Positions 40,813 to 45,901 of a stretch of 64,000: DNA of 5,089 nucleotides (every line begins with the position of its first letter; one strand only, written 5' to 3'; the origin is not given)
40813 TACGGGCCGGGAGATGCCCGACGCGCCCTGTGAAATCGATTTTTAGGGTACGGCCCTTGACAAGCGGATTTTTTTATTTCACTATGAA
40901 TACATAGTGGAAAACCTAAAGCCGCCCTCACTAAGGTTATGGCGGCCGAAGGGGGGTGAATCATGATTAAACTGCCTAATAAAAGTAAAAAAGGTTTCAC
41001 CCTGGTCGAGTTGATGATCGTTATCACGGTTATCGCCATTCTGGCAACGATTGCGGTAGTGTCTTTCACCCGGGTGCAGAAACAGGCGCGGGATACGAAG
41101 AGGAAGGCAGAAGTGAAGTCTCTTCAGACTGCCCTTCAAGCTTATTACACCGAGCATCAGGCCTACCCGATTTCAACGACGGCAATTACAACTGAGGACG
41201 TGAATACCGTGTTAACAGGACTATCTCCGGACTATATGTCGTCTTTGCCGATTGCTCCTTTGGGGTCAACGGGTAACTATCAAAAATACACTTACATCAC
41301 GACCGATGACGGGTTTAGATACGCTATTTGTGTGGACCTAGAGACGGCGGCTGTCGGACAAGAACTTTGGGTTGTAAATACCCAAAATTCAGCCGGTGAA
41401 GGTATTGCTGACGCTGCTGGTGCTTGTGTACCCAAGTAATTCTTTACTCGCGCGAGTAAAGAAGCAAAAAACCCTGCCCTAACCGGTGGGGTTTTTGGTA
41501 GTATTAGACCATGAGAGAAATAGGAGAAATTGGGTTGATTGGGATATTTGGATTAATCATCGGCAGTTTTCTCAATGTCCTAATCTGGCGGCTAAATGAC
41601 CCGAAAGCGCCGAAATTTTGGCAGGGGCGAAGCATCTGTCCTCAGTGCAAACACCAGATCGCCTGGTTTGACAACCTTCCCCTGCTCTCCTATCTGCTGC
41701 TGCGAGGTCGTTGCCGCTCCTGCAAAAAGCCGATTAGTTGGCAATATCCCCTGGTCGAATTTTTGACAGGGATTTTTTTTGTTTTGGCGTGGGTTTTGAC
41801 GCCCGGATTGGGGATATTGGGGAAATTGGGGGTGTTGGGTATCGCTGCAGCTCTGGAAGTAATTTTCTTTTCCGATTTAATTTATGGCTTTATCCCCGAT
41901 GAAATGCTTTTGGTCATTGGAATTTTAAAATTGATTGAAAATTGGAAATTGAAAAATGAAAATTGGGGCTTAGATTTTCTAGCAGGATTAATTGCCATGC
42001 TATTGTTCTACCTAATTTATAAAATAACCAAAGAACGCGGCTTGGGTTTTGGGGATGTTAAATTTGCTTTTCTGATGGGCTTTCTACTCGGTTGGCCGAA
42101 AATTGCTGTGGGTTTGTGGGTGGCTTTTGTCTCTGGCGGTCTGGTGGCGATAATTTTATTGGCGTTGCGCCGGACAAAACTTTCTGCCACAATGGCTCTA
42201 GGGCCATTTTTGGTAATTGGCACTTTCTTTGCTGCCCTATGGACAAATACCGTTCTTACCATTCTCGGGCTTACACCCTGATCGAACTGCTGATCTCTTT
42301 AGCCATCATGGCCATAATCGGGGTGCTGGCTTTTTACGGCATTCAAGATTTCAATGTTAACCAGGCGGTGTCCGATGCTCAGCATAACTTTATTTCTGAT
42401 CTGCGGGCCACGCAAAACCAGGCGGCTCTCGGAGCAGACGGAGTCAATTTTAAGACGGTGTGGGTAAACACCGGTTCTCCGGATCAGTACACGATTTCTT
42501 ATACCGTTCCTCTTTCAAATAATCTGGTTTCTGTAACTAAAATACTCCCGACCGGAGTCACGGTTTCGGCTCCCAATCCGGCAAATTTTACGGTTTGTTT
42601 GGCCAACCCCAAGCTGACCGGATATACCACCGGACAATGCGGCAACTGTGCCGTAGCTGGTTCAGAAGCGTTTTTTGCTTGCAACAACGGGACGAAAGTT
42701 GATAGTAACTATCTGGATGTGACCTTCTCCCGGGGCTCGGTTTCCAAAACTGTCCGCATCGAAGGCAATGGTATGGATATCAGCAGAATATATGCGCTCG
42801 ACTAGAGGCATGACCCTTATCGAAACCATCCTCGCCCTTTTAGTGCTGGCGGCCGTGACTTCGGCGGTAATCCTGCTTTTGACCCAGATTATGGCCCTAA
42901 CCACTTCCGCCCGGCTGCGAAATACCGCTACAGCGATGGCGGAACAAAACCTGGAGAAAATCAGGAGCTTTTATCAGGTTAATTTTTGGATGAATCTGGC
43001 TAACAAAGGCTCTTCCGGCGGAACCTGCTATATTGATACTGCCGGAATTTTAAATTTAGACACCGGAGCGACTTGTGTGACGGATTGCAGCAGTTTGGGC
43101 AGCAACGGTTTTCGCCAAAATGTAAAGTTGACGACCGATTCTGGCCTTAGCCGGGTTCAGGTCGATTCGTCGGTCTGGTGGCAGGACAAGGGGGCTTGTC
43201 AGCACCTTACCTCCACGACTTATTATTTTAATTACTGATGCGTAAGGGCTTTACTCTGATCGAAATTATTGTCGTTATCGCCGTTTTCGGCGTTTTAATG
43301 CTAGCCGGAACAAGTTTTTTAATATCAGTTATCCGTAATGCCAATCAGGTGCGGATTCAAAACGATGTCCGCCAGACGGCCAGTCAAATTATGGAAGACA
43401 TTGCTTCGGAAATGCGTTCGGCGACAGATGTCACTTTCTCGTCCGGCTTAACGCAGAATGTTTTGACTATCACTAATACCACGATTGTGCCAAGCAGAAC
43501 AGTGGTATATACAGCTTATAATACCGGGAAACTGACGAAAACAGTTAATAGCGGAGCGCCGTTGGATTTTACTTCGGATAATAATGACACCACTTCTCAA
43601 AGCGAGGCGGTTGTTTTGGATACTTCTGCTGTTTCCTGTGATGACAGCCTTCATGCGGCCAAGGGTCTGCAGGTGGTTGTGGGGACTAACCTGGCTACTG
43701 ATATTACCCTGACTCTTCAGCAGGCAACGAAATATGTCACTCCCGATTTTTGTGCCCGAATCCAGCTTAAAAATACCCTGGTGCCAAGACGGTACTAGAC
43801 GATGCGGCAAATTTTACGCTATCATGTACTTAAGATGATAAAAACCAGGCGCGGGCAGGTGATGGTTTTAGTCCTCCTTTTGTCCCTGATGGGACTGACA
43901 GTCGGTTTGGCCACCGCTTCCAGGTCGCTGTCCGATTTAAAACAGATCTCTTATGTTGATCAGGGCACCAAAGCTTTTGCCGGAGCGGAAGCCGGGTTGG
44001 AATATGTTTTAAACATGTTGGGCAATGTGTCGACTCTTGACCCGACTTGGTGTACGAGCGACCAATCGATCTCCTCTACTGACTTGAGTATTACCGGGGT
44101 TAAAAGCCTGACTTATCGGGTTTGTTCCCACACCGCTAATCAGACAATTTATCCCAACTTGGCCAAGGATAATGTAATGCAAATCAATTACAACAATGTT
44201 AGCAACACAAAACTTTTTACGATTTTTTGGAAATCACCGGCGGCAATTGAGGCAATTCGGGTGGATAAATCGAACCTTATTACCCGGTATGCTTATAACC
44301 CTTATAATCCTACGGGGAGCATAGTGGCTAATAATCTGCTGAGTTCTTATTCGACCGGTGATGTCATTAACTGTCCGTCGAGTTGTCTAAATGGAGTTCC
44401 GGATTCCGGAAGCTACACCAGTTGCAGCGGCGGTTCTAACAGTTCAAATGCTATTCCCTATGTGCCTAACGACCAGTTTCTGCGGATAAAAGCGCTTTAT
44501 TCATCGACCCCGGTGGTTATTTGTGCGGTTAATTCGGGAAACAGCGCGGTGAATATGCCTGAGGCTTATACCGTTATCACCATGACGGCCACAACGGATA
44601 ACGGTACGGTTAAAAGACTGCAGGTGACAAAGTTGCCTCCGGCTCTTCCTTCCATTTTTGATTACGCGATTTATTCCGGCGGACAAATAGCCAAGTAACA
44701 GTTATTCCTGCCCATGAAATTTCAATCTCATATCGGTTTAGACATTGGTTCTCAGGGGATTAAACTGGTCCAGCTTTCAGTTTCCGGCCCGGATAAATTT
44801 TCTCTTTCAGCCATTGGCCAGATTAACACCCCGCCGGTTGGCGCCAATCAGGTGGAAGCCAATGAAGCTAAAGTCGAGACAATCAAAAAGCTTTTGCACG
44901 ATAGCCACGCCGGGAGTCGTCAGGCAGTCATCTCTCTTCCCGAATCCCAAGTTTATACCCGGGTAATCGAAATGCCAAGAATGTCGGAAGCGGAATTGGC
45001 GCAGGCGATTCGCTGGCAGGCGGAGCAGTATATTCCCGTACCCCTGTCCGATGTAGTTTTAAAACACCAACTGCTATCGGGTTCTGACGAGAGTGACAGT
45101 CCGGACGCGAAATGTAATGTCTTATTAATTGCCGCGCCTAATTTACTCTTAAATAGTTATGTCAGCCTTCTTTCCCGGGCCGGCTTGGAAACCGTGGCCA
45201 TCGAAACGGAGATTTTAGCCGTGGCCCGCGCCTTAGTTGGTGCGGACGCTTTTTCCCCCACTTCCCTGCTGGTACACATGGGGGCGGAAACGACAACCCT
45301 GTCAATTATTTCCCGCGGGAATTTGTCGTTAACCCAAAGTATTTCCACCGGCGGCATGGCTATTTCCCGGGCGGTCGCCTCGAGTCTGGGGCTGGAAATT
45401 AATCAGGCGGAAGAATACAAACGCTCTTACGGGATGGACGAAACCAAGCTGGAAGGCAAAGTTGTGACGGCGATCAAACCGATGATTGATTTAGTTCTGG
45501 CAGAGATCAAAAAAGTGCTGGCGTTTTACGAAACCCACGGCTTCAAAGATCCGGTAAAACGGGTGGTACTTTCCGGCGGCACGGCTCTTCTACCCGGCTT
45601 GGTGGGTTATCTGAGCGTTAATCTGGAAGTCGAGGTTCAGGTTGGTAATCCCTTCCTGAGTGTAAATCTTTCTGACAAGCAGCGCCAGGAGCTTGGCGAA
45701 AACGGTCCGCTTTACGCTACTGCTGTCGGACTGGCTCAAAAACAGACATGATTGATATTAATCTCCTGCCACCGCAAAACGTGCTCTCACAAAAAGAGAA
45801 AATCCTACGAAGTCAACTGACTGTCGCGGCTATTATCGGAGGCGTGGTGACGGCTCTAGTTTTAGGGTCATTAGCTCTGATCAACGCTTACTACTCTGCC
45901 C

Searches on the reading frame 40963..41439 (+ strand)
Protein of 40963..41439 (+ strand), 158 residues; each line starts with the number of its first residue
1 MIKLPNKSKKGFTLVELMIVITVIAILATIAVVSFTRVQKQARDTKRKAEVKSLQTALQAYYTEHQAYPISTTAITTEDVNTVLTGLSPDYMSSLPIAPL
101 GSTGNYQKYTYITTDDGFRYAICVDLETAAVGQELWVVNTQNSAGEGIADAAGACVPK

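Call 77: search_protein_families(library=pfam, proteins=[window:40963-41439:+], max_evalue=0.0001)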
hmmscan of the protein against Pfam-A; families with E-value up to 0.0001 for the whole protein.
window:40963-41439:+ (158 aa): 1 family
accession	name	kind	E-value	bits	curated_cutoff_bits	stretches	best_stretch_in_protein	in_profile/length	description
PF07963.17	N_methyl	-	1.2e-09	37.8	21.2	1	7-31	2-26/27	Prokaryotic N-terminal methylation motif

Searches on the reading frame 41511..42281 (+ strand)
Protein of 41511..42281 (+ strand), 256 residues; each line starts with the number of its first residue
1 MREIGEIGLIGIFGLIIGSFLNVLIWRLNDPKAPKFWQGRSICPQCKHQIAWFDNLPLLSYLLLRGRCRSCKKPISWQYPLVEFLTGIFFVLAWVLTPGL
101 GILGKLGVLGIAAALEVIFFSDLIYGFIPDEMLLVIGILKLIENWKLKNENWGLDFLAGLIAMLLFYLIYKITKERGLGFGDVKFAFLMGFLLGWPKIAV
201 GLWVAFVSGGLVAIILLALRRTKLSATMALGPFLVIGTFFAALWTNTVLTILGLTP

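Call 77: search_protein_families(library=pfam, proteins=[window:41511-42281:+], max_evalue=0.0001)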
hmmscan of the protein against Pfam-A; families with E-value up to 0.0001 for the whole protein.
window:41511-42281:+ (256 aa): 2 families
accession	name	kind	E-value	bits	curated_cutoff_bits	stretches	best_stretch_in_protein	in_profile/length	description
PF06750.18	A24_N_bact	-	1.5e-33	115.1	23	1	12-95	1-82/84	Bacterial Peptidase A24 N-terminal domain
PF01478.23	Peptidase_A24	-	9e-12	45.8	26.5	1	112-214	4-104/104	Type IV leader peptidase family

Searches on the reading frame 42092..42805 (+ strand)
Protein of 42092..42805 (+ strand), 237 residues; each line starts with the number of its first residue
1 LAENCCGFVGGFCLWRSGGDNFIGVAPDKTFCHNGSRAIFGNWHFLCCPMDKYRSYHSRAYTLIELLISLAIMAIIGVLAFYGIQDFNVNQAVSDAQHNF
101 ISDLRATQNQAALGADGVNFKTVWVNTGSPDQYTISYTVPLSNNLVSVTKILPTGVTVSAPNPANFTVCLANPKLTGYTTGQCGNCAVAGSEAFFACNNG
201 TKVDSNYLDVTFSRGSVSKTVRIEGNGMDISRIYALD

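Call 77: search_protein_families(library=pfam, proteins=[window:42092-42805:+], max_evalue=0.0001)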
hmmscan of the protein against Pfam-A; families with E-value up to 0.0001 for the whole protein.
window:42092-42805:+ (237 aa): 1 family
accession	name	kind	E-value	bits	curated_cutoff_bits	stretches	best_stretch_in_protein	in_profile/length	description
PF07963.17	N_methyl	-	1.5e-06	28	21.2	1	58-81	4-27/27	Prokaryotic N-terminal methylation motif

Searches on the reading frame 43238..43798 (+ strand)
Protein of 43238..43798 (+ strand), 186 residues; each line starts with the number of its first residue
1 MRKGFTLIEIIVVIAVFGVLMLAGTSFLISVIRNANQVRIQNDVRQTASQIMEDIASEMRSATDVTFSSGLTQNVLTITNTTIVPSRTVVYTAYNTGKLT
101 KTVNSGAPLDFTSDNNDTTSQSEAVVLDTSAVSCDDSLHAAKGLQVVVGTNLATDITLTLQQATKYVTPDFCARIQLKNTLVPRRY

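Call 43: search_protein_families(library=pfam, proteins=[window:43238-43798:+], max_evalue=0.001)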
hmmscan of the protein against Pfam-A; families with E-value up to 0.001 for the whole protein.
window:43238-43798:+ (186 aa): 1 family
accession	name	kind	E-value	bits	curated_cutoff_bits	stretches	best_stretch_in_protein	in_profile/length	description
PF07963.17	N_methyl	-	2.8e-07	30.3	21.2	1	2-23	4-25/27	Prokaryotic N-terminal methylation motif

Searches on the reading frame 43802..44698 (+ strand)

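Call 42: search_protein_families(library=pfam, proteins=[window:43802-44698:+], max_evalue=0.001)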
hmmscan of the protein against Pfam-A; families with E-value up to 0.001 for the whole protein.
window:43802-44698:+ (298 aa): 1 family
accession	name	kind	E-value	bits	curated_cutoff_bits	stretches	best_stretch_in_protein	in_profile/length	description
PF14341.11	PilX_N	-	0.00045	20.6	25.5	1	20-67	6-51/51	PilX N-terminal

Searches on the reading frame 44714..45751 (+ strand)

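Call 42: search_protein_families(library=pfam, proteins=[window:44714-45751:+], max_evalue=0.001)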
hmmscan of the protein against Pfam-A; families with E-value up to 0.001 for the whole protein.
window:44714-45751:+ (345 aa): 4 families
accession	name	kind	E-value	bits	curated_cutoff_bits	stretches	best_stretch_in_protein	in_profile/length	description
PF11104.14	PilM_2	-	2.2e-49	168.7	27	1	8-343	1-338/340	Type IV pilus assembly protein PilM;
PF14450.12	FtsA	-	3.7e-14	53.6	31.8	1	186-339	2-127/127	Cell division protein FtsA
PF06723.19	MreB_Mbl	-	1.9e-09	37.3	27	1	154-222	117-185/327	MreB/Mbl protein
PF25216.1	Volactin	-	2.5e-05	24.3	35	1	152-299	139-286/321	Volactin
